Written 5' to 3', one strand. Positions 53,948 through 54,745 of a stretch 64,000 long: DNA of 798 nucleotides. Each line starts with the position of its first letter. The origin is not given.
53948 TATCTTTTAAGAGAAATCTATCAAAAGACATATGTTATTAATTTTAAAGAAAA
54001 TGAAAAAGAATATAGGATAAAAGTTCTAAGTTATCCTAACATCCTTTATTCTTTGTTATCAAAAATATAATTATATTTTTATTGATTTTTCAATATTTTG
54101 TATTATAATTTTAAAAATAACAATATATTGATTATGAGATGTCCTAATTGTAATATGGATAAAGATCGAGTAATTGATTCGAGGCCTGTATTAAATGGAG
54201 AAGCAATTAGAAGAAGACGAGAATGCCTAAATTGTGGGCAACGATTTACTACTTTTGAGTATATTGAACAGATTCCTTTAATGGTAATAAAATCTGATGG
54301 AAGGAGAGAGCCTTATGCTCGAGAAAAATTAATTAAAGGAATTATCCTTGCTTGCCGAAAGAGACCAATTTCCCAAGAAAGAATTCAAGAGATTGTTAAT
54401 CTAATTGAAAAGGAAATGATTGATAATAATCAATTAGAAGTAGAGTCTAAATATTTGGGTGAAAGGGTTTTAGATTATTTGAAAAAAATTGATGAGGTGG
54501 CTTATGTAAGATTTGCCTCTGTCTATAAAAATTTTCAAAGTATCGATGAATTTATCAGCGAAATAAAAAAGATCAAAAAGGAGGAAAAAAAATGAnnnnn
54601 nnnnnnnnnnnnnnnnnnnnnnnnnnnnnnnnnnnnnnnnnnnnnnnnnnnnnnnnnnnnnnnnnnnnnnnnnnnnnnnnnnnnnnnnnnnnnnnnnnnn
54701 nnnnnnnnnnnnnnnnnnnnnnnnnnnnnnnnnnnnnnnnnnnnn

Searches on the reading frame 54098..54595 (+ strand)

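Call 59: search_protein_families(library=pfam, max_evalue=0.000001, proteins=[window:54098-54595:+])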
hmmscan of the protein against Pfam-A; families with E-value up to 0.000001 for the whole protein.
window:54098-54595:+ (165 aa): 2 families
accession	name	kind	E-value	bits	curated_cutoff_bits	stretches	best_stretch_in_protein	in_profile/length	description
PF22811.2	Zn_ribbon_NrdR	-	1.3e-20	73.5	27.2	1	13-54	1-42/42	Transcriptional repressor NrdR-like, N-terminal domain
PF03477.21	ATP-cone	-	4.8e-19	69.1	25.8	1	62-148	2-87/88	ATP cone domain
